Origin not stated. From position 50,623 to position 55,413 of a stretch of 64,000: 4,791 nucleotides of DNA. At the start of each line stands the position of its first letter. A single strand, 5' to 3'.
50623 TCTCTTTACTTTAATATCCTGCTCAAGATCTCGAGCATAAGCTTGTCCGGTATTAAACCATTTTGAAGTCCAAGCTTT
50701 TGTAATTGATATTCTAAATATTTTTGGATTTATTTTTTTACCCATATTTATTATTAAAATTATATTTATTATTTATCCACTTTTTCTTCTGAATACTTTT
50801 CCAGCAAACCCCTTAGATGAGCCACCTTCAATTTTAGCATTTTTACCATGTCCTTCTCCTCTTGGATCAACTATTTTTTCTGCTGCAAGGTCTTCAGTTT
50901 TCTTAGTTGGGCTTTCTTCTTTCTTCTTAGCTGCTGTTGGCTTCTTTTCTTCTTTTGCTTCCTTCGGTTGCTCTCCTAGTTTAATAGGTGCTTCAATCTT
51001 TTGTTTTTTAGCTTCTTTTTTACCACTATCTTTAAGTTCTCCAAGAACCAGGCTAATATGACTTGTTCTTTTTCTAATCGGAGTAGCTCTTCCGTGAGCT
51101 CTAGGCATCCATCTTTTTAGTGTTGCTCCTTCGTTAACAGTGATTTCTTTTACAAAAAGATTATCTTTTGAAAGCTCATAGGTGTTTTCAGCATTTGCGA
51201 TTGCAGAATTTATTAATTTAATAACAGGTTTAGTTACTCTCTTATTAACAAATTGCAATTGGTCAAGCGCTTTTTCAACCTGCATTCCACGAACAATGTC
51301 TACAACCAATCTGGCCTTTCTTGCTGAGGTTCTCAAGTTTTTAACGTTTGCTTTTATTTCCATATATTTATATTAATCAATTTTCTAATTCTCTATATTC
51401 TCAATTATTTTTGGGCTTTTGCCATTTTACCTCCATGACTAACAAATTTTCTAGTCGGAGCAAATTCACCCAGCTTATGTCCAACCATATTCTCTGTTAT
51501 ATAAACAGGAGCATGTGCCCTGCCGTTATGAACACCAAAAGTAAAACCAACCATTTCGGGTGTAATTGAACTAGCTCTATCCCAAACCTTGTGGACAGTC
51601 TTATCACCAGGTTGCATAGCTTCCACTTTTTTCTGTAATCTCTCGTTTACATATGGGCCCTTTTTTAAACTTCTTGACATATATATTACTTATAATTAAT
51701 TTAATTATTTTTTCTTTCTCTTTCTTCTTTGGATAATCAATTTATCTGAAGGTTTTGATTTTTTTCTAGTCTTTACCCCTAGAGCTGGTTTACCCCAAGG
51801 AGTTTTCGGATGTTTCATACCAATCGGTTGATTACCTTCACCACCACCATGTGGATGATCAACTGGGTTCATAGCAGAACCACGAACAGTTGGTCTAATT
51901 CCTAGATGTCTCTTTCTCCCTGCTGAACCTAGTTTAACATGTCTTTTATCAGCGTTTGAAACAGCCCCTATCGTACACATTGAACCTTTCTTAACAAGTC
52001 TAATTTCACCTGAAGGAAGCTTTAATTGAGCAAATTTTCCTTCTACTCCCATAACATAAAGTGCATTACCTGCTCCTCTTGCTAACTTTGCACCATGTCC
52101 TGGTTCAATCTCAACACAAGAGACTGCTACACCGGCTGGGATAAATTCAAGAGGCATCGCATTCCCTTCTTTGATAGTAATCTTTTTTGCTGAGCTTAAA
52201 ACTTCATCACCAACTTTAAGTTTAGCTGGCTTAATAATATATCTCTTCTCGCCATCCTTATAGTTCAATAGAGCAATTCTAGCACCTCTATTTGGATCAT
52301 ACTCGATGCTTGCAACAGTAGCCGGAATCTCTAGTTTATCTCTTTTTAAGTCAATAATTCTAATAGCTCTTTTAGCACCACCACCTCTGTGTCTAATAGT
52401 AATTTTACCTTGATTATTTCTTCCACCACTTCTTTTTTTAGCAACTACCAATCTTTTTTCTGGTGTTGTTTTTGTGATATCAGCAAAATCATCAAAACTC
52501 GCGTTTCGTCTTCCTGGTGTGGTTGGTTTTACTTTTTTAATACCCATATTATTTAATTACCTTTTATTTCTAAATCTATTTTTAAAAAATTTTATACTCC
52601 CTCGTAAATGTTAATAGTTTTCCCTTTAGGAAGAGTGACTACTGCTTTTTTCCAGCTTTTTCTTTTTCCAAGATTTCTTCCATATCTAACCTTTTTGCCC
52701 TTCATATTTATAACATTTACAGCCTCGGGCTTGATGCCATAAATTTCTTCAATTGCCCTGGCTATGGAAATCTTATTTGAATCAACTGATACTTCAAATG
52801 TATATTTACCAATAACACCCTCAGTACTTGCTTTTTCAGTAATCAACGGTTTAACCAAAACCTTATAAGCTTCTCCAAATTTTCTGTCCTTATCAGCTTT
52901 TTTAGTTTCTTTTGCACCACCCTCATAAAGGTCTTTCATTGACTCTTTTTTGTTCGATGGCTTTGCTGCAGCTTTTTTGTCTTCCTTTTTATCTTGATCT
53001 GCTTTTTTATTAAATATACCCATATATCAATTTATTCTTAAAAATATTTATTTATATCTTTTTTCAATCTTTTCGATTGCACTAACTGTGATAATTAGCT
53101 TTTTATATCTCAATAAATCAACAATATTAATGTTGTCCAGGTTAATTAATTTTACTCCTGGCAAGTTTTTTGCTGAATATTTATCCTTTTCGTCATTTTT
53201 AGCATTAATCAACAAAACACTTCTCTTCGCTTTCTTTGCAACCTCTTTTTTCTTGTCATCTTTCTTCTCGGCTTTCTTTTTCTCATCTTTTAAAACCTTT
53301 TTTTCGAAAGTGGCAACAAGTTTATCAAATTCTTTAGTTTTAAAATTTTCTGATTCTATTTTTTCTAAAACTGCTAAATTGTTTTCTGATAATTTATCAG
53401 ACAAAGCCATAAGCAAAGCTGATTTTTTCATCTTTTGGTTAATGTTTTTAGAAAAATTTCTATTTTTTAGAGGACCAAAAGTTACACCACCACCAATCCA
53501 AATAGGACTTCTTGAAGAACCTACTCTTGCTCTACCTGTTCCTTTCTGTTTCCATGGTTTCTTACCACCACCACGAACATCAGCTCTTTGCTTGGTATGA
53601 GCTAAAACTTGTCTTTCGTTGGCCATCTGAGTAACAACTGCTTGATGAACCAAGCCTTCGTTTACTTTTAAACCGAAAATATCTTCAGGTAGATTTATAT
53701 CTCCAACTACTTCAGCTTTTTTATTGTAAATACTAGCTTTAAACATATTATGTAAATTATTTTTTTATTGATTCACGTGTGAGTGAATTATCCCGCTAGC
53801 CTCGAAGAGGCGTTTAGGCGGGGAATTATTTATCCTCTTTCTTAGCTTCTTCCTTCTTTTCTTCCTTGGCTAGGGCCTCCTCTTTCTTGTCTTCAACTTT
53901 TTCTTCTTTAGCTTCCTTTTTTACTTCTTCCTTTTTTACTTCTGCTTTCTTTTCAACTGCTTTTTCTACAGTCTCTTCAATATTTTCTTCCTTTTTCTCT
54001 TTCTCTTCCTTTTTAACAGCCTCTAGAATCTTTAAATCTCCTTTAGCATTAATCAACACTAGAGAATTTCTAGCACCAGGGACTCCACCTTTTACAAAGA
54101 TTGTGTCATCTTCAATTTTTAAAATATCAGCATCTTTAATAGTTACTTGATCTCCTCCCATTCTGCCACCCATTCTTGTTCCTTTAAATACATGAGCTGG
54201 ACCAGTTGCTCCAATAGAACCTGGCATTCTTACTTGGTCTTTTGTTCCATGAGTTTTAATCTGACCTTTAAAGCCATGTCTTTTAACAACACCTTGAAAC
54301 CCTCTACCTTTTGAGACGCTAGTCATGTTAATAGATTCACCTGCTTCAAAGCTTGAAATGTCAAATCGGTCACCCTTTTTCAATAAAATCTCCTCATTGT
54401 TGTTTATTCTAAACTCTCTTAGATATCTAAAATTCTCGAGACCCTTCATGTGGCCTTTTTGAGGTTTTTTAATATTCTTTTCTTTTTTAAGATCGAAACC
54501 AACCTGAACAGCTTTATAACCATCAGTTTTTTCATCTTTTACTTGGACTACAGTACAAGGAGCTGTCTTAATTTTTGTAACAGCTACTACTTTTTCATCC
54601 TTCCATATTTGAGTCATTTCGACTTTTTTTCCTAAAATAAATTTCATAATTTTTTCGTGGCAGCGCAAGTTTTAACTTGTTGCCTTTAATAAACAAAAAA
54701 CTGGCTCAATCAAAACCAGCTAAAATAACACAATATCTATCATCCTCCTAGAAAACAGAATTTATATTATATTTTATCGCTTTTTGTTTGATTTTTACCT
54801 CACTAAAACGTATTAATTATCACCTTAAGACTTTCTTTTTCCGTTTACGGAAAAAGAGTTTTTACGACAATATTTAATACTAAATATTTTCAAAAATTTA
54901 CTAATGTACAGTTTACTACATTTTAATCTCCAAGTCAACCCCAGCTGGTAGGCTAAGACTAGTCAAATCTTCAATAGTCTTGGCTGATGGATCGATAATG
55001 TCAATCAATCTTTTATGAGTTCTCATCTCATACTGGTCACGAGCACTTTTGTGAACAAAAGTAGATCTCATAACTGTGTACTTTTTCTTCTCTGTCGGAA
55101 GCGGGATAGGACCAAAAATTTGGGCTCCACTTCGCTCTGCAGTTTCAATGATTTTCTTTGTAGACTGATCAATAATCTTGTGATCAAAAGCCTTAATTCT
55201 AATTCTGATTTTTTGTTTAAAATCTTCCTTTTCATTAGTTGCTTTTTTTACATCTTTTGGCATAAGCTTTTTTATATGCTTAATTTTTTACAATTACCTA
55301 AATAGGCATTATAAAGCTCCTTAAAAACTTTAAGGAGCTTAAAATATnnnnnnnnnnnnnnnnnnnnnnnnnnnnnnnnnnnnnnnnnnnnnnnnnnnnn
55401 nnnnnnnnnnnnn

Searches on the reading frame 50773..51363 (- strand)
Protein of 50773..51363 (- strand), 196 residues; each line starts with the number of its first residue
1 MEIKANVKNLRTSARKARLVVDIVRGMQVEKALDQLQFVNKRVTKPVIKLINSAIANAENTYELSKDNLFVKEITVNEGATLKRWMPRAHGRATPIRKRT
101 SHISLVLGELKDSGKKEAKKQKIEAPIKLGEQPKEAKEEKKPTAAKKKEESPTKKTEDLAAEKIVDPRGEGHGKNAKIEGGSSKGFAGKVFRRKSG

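Call 61: search_protein_families(library=pfam, proteins=[window:50773-51363:-], max_evalue=0.001)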
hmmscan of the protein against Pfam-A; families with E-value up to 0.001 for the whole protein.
window:50773-51363:- (196 aa): 1 family
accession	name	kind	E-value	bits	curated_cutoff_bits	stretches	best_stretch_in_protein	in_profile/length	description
PF00237.24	Ribosomal_L22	-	1.6e-39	134.7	28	1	6-107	2-103/104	Ribosomal protein L22p/L17e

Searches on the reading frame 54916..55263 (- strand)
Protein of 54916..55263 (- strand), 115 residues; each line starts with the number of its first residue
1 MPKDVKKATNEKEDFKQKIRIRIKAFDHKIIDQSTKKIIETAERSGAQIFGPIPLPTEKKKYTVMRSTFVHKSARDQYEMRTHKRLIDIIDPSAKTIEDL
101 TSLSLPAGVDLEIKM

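Call 26: find_encoding_contigs(protein=window:54916-55263:-, flank=10000, max_places=10)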
Protein window:54916-55263:- (115 aa): 3 contigs read that carry it; 1 place shown.
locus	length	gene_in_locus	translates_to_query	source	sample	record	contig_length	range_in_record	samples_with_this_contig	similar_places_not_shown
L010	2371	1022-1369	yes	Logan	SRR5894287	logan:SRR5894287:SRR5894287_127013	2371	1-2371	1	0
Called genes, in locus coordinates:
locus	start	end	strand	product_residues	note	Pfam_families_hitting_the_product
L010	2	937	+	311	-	?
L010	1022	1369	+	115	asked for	PF00338:Ribosomal_S10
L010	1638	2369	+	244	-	?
